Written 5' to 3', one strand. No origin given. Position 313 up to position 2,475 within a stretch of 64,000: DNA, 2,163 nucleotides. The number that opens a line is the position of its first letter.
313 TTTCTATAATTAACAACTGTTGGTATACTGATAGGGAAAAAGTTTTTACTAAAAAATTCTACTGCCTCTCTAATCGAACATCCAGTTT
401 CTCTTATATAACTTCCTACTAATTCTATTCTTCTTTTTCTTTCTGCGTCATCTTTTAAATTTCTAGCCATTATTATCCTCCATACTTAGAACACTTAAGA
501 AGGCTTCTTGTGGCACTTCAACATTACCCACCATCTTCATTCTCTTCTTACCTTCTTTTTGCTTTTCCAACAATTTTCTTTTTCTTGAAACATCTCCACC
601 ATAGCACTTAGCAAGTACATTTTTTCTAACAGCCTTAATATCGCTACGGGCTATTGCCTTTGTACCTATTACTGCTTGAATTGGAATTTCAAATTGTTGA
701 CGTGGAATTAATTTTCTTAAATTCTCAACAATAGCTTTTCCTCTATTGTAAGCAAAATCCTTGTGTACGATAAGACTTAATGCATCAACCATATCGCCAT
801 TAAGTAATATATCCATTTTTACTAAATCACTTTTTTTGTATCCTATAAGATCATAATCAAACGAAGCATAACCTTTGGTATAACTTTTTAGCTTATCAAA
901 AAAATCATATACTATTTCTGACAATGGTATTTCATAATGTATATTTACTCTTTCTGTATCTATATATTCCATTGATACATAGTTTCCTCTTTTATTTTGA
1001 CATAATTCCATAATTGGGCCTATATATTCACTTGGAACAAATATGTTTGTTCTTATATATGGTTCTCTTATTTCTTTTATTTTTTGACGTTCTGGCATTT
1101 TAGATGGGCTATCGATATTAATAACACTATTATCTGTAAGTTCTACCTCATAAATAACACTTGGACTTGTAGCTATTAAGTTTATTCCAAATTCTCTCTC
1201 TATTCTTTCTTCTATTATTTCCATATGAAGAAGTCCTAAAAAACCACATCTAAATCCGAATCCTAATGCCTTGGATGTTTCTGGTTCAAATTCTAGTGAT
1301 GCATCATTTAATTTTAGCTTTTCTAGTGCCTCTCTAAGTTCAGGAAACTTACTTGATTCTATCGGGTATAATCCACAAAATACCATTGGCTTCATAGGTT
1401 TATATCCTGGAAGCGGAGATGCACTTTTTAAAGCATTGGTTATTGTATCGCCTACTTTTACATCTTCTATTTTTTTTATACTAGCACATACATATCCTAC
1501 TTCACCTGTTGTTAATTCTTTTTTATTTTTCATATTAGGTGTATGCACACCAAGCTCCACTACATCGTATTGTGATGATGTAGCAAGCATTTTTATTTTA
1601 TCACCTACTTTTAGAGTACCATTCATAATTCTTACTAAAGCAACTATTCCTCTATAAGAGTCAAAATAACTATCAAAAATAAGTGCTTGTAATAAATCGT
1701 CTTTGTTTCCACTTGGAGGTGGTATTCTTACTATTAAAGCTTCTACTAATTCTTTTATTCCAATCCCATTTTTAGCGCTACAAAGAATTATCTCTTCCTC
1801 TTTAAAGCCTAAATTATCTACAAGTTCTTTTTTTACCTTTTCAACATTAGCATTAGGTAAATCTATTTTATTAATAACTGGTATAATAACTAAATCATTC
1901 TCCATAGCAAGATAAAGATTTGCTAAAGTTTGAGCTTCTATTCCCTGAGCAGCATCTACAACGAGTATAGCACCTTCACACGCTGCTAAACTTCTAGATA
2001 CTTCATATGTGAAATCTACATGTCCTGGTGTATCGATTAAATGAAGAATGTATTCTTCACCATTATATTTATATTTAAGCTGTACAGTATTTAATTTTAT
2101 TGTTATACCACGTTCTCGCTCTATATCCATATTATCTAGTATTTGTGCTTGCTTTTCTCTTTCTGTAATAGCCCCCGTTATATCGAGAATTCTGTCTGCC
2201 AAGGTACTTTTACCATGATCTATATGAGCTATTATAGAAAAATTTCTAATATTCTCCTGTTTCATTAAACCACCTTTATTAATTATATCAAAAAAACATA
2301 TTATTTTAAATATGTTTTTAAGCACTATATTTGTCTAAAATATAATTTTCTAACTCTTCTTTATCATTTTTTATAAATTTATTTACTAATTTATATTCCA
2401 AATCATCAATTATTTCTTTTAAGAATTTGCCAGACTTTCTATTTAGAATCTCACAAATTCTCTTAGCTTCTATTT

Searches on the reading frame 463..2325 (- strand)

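Call 89: search_protein_families(library=pfam, proteins=[window:463-2325:-], max_evalue=0.00001)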
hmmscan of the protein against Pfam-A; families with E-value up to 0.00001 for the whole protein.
window:463-2325:- (620 aa): 5 families
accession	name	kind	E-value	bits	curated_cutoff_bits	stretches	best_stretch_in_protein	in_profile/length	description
PF00009.33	GTP_EFTU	-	4e-58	196.5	26.5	1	24-202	1-187/188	Elongation factor Tu GTP binding domain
PF06421.17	LepA_C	-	8.2e-50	167.9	29.7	1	508-613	1-106/107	GTP-binding protein LepA C-terminus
PF00679.30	EFG_C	-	7e-25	87.3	27.9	1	419-506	2-88/89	Elongation factor G C-terminus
PF03144.31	GTP_EFTU_D2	-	5.3e-13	49.6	30.3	1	226-296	1-73/73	Elongation factor Tu domain 2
PF22042.2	EF-G_D2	-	7.8e-07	29.6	27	1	213-257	3-47/84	Elongation factor G domain 2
